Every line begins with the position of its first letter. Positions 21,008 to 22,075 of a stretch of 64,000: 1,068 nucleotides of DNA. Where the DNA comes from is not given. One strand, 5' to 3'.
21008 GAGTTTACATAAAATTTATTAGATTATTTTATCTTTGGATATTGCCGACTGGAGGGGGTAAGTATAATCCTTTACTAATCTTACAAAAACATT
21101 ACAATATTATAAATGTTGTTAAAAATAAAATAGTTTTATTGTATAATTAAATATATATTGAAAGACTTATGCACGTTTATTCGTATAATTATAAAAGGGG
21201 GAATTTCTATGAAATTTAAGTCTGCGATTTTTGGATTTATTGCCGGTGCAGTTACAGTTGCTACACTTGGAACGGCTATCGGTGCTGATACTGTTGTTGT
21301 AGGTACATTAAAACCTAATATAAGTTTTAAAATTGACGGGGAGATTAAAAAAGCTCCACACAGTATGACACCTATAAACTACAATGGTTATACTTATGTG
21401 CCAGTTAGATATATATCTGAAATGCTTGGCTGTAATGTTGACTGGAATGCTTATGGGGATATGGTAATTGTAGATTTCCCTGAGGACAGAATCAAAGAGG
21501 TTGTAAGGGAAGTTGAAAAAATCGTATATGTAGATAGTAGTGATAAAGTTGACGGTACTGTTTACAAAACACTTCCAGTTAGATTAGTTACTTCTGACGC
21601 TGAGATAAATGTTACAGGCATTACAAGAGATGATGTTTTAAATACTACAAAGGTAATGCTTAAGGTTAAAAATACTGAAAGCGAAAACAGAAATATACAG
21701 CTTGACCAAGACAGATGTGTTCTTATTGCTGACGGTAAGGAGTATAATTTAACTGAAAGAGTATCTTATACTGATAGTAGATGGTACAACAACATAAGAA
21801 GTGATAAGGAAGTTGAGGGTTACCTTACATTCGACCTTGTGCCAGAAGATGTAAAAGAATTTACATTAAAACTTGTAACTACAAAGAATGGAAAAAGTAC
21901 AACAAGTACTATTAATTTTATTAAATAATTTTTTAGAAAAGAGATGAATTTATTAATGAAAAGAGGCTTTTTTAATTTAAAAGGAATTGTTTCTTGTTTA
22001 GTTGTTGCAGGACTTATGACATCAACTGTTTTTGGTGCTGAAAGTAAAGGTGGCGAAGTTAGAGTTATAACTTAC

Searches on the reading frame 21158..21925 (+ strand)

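Call 58: search_protein_families(library=pfam, proteins=[window:21158-21925:+], max_evalue=0.001)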
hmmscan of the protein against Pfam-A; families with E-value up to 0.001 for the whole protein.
window:21158-21925:+ (256 aa): 2 families
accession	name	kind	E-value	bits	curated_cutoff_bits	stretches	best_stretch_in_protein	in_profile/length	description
PF07833.16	Cu_amine_oxidN1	-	1.7e-09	38.1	24.2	1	66-113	7-54/108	Copper amine oxidase N-terminal domain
PF11611.13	DUF4352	-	2.3e-05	25.1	25.9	1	165-239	39-112/122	Domain of unknown function (DUF4352)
